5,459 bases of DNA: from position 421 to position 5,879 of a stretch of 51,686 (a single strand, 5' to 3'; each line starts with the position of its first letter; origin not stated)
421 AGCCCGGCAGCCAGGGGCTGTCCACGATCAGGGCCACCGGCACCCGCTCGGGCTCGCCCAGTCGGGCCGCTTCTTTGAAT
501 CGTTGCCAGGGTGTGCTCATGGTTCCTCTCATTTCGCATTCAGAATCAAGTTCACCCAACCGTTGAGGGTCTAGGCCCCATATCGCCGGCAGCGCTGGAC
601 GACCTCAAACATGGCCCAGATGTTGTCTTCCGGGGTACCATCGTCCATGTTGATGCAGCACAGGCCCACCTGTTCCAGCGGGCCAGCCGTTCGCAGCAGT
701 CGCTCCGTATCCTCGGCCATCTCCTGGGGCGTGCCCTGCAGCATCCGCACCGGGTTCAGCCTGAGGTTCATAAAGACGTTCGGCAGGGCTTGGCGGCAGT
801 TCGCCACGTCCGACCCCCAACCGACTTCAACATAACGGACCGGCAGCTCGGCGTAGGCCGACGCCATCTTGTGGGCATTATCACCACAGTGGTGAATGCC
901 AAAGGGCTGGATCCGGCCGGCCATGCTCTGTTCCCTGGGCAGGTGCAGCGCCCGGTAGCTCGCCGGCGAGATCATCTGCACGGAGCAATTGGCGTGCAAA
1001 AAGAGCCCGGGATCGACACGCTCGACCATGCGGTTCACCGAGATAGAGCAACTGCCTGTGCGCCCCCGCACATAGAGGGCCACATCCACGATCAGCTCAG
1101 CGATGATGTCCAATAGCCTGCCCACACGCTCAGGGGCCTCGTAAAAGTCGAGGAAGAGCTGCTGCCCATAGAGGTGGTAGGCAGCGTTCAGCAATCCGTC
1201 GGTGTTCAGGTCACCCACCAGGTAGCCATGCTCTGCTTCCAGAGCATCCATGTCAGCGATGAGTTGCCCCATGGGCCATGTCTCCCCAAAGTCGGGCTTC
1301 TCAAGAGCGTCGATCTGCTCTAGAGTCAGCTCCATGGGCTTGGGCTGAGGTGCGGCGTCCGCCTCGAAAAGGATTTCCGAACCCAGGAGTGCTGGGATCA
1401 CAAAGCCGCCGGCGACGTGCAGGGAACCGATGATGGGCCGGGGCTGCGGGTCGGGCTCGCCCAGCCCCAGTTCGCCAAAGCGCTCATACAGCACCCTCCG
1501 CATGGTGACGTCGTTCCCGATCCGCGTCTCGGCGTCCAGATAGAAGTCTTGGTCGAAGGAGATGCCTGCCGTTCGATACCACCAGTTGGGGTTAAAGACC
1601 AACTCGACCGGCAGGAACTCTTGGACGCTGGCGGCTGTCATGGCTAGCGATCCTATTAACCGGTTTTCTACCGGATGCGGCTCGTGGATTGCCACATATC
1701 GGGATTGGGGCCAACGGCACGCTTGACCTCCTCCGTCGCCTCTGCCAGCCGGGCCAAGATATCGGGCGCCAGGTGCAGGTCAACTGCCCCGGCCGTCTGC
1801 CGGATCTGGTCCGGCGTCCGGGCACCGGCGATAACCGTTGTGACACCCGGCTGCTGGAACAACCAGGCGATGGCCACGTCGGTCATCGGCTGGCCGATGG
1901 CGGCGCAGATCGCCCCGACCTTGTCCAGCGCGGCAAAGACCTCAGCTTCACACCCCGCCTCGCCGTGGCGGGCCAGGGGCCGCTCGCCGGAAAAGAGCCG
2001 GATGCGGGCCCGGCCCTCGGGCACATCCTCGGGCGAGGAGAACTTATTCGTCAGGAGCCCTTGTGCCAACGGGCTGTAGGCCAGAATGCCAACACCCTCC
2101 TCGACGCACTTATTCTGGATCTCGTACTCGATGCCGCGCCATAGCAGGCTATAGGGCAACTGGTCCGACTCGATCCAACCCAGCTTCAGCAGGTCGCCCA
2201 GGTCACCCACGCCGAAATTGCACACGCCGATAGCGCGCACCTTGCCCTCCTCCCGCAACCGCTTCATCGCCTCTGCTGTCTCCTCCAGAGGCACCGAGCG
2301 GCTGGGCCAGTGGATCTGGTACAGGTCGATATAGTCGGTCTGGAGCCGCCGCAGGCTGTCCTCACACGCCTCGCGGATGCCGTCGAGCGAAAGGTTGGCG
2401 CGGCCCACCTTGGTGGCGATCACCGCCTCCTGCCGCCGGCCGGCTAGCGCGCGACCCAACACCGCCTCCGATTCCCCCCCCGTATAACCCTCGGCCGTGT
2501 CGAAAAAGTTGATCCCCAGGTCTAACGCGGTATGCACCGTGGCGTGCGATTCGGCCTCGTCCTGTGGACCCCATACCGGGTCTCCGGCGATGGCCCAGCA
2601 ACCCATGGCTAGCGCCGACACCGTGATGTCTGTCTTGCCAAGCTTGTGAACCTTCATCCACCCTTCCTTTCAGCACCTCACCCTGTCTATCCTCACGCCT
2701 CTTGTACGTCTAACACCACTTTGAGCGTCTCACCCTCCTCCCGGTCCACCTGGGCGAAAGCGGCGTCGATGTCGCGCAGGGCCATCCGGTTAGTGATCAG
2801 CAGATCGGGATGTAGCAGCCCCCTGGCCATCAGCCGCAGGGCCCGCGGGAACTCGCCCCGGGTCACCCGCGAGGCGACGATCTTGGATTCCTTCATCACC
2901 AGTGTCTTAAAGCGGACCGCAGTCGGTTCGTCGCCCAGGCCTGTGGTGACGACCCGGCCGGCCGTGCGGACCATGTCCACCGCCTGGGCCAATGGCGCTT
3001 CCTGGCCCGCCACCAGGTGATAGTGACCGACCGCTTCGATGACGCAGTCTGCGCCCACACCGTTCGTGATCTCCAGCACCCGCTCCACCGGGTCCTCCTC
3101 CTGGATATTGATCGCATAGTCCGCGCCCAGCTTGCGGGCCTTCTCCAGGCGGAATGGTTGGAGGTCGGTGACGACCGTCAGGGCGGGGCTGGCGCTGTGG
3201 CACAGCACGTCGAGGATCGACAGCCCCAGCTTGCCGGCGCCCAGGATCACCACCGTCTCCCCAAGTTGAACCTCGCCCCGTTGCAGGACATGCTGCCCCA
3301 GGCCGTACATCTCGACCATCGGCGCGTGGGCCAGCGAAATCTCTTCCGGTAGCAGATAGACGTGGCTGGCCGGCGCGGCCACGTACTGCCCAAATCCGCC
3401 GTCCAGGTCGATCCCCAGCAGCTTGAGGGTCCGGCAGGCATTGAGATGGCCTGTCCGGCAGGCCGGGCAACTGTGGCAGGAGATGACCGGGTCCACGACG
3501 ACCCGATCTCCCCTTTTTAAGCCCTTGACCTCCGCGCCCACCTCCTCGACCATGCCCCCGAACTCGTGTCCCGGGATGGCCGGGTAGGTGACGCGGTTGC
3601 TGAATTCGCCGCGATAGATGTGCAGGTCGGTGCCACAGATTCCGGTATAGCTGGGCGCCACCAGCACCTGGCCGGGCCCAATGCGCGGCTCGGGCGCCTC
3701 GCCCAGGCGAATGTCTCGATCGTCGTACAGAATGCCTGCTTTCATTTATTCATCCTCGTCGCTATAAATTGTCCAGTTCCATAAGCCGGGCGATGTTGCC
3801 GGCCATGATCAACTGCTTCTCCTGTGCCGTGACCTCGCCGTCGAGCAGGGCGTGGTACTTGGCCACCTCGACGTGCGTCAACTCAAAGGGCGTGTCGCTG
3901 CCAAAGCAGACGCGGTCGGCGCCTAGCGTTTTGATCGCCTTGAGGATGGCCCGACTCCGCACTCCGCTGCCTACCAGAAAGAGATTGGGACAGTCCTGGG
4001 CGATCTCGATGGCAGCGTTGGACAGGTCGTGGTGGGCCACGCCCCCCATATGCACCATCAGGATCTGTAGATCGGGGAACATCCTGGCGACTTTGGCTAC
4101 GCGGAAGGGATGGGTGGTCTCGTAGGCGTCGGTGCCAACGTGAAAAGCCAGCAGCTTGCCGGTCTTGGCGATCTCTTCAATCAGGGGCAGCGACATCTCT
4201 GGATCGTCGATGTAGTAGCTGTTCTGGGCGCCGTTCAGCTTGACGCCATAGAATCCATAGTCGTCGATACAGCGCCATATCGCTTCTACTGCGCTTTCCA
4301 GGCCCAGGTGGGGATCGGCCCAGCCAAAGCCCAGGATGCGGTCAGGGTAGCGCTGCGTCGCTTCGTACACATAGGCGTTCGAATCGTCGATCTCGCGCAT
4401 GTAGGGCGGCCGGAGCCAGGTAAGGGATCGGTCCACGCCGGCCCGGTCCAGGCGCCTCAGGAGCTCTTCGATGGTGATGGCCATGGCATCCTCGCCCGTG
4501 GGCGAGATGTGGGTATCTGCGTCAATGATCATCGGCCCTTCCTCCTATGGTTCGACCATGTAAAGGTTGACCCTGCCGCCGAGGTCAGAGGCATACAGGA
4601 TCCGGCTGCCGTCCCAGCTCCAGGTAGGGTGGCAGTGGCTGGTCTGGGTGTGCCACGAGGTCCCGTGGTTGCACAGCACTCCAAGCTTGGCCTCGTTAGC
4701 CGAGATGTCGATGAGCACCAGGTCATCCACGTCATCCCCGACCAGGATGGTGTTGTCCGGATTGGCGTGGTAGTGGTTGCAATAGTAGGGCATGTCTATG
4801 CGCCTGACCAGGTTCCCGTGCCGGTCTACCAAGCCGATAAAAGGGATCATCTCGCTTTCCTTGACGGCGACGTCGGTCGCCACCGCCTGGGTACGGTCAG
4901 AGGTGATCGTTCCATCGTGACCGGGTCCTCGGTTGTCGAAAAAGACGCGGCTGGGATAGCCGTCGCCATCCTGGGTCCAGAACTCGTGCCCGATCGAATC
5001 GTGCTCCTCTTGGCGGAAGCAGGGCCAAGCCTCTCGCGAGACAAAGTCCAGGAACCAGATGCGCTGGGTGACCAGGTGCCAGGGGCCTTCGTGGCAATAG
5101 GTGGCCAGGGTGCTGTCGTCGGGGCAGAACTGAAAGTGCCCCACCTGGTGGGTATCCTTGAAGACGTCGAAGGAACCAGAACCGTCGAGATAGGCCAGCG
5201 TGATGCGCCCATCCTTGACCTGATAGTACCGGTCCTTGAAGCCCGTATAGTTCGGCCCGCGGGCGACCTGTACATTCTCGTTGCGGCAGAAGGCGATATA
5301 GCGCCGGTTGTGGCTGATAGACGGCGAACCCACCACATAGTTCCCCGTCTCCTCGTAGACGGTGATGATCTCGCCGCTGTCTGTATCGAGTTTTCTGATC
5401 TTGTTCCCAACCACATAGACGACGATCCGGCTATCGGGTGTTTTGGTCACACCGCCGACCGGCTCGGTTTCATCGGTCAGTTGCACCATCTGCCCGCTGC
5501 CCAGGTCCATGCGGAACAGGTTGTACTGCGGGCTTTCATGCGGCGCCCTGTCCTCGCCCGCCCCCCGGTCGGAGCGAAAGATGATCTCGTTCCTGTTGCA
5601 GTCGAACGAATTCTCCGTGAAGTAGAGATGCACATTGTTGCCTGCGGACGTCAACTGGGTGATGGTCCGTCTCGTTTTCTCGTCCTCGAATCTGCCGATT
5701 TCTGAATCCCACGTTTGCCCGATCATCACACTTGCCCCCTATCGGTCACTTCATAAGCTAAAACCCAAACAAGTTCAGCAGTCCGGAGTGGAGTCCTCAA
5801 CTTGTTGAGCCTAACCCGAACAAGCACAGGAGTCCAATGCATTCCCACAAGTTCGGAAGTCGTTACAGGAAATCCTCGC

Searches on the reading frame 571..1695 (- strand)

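Call 60: search_protein_families(library=pfam, proteins=[window:571-1695:-], max_evalue=0.00001)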
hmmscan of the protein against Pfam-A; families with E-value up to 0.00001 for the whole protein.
window:571-1695:- (374 aa): 1 family
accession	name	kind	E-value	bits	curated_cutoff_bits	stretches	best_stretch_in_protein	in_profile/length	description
PF01208.23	URO-D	-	2e-10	40.6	23.9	1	99-368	76-345/346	Uroporphyrinogen decarboxylase (URO-D)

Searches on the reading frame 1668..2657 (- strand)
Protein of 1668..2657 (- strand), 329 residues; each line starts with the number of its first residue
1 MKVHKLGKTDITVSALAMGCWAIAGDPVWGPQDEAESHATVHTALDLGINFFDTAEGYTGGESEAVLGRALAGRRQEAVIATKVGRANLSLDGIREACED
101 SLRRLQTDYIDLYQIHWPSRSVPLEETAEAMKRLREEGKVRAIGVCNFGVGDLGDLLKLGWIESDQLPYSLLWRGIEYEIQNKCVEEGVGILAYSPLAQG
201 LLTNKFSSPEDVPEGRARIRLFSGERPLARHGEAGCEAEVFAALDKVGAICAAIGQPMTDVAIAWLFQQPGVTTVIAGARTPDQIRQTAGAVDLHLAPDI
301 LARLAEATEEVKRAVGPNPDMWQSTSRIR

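Call 60: search_protein_families(library=pfam, proteins=[window:1668-2657:-], max_evalue=0.00001)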
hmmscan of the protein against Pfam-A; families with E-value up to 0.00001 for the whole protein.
window:1668-2657:- (329 aa): 1 family
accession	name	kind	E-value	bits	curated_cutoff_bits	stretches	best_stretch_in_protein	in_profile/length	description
PF00248.27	Aldo_ket_red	-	1.1e-67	228.7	24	1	16-307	2-289/291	Aldo/keto reductase family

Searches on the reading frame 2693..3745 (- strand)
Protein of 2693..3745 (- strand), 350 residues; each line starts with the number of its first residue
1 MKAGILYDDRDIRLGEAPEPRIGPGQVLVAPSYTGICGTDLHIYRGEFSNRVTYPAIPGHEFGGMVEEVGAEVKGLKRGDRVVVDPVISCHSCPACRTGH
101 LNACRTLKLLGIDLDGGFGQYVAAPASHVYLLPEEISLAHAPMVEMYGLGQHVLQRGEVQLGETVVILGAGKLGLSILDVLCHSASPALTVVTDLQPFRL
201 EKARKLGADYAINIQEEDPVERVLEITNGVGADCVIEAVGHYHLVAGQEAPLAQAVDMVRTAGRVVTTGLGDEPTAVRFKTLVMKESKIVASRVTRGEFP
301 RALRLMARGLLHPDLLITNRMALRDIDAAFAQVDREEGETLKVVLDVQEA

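Call 60: search_protein_families(library=pfam, proteins=[window:2693-3745:-], max_evalue=0.00001)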
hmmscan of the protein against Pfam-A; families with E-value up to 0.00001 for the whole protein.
window:2693-3745:- (350 aa): 3 families
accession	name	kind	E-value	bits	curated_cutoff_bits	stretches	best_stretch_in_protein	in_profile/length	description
PF08240.17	ADH_N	-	1e-31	109.7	23.5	1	23-134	1-104/104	Alcohol dehydrogenase GroES-like domain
PF00107.32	ADH_zinc_N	-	2.3e-22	79.7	31.8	1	188-307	15-128/129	Zinc-binding dehydrogenase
PF16912.11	Glu_dehyd_C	-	4.2e-08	33.4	34.9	1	163-346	32-210/211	Glucose dehydrogenase C-terminus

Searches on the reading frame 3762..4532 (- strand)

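Call 60: search_protein_families(library=pfam, proteins=[window:3762-4532:-], max_evalue=0.00001)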
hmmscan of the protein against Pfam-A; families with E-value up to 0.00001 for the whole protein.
window:3762-4532:- (256 aa): 1 family
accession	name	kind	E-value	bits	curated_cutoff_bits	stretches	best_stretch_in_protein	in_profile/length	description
PF04909.20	Amidohydro_2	-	1.6e-29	104.1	26.4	1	47-250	61-286/289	Amidohydrolase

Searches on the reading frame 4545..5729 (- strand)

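Call 60: search_protein_families(library=pfam, proteins=[window:4545-5729:-], max_evalue=0.00001)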
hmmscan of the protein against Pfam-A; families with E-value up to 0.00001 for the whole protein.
window:4545-5729:- (394 aa): 2 families
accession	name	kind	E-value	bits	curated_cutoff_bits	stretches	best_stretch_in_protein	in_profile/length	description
PF14583.12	Pectate_lyase22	-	1.6e-17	63.8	30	1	16-256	16-250/386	Oligogalacturonate lyase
PF07676.18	PD40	-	1.3e-08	35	20.9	0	368-391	14-38/38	WD40-like Beta Propeller Repeat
